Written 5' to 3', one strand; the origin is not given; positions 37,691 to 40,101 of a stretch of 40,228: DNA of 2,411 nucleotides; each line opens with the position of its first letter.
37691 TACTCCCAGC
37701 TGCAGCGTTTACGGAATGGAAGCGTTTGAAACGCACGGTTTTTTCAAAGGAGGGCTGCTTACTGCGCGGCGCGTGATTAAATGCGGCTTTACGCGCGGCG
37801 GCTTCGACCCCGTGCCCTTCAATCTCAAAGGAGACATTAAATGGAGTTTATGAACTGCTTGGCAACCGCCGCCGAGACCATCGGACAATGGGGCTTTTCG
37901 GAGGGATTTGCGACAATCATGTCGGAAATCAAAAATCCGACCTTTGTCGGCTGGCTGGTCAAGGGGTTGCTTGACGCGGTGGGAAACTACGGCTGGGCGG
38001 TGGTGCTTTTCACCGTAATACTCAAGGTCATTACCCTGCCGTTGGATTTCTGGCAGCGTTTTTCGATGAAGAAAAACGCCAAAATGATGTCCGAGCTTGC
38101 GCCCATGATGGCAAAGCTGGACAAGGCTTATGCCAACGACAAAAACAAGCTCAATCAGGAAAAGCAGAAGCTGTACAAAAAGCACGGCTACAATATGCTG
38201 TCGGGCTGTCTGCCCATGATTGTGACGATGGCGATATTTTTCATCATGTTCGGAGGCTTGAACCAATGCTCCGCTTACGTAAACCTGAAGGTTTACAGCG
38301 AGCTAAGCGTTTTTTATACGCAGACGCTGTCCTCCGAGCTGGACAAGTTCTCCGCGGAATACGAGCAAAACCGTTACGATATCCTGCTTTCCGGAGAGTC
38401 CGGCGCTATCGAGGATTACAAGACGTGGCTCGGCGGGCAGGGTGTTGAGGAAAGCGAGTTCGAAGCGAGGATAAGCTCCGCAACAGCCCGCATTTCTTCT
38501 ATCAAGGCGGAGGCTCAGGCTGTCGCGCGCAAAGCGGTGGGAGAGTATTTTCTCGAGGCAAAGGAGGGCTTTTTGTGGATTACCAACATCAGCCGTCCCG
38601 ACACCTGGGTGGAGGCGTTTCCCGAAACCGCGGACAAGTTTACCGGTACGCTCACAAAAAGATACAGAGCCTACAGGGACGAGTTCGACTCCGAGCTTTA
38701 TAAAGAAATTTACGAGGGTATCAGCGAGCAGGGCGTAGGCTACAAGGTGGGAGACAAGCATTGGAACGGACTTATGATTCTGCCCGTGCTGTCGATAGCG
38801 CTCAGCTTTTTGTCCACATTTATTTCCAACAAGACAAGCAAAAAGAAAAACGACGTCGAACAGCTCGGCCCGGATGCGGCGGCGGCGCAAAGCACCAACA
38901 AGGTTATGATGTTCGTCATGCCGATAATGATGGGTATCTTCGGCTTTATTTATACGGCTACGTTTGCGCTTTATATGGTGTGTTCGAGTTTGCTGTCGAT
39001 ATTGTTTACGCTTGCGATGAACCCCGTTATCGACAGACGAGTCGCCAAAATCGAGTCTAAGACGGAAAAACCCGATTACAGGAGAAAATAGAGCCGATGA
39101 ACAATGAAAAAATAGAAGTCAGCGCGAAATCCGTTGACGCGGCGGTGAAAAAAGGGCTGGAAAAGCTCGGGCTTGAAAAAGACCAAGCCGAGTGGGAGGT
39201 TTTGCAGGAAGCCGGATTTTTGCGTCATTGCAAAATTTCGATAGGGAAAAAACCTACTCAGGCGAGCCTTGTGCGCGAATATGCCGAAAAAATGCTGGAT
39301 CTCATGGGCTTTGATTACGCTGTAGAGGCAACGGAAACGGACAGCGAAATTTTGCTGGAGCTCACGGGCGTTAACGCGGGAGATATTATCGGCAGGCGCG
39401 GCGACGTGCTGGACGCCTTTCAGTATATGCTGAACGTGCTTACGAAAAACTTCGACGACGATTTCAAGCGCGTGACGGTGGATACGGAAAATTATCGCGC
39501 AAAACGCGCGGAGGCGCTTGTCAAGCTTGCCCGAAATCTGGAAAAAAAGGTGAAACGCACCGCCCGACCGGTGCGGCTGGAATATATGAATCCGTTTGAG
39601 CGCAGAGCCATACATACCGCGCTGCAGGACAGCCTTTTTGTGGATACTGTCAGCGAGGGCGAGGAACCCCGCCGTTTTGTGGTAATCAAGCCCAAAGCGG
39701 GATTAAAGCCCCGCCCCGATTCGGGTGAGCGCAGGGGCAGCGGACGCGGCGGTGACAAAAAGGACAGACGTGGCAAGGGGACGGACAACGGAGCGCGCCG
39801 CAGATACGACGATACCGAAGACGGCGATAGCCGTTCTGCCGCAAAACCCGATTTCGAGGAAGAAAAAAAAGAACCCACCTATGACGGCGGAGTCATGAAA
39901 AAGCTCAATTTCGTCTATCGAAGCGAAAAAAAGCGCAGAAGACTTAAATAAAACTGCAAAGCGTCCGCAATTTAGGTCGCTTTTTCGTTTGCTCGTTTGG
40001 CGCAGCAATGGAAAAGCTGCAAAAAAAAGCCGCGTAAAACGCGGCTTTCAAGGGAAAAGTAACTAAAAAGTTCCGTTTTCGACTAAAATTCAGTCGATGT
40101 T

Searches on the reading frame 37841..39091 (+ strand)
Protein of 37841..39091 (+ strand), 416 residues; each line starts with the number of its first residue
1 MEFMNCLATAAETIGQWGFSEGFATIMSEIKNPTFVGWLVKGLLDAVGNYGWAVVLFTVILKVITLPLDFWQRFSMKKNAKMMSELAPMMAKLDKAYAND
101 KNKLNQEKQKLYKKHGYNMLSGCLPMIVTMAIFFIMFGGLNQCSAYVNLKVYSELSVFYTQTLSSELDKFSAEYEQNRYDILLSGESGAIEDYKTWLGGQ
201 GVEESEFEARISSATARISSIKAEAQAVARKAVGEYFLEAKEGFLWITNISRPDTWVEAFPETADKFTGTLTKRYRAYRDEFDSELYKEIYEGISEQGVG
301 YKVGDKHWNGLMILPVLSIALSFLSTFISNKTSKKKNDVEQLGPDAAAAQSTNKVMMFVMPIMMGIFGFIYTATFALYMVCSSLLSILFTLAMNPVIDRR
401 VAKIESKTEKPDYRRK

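Call 14: search_protein_families(library=pfam, proteins=[window:37841-39091:+])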
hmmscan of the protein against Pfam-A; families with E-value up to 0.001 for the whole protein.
window:37841-39091:+ (416 aa): 1 family
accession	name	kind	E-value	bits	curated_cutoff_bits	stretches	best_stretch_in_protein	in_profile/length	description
PF02096.25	60KD_IMP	-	2.7e-38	132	35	1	50-394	1-162/163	60Kd inner membrane protein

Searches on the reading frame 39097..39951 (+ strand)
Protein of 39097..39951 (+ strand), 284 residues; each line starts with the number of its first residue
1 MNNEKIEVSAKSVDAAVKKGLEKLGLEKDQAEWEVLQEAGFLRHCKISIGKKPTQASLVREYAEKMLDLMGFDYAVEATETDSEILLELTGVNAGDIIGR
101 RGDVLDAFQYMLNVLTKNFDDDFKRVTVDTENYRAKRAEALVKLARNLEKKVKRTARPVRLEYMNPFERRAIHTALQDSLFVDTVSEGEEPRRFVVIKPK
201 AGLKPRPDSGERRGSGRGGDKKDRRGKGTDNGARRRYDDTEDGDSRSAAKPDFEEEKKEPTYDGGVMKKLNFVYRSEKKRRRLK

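Call 61: search_protein_families(library=pfam, proteins=[window:39097-39951:+], max_evalue=0.01)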
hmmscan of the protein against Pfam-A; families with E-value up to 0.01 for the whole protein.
window:39097-39951:+ (284 aa): 3 families
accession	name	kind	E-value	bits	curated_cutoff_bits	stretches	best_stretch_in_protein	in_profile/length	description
PF01424.28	R3H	-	1.1e-18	67.4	26.8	1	139-199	1-60/60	R3H domain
PF13083.13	KH_KhpA-B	-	1.9e-09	37.7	32.1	1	57-118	2-64/73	KhpA/KhpB, KH domain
PF14804.11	Jag_N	-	2.4e-07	31.5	25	1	8-39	1-32/50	Jag N-terminus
